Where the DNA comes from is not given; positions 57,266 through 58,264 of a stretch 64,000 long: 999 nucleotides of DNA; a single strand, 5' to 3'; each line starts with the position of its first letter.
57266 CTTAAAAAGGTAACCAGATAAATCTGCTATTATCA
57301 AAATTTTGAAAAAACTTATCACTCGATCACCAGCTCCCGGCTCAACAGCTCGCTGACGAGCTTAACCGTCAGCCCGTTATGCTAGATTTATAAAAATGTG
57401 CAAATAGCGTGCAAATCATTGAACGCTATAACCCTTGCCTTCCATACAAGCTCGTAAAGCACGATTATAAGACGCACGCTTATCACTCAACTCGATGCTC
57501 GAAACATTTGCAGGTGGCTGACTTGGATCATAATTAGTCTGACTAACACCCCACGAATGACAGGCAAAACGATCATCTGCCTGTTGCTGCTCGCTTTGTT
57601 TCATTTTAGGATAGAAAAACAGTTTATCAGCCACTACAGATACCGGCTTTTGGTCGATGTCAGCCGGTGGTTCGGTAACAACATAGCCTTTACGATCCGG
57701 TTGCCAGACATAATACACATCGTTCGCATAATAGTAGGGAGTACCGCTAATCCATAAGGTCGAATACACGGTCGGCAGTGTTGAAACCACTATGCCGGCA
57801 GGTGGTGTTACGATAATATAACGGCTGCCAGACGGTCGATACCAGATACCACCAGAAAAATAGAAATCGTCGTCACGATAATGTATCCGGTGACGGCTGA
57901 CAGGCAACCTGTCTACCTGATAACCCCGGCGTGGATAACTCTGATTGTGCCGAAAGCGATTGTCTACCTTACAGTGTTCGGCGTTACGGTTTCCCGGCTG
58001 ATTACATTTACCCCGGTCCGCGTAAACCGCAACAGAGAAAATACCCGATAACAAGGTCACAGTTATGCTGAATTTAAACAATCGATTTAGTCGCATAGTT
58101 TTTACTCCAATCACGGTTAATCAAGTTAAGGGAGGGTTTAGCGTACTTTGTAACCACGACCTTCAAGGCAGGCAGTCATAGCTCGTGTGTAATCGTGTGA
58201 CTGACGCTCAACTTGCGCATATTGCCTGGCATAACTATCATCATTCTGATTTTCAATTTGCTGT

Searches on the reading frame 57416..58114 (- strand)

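Call 76: search_protein_families(library=pfam, proteins=[window:57416-58114:-], max_evalue=0.00001)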
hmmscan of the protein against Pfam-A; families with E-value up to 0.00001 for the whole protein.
window:57416-58114:- (232 aa): 1 family
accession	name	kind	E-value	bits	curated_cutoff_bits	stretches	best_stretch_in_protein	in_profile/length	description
PF20125.4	DUF6515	-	4.8e-15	56.3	24.9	1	52-151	36-133/179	Family of unknown function (DUF6515)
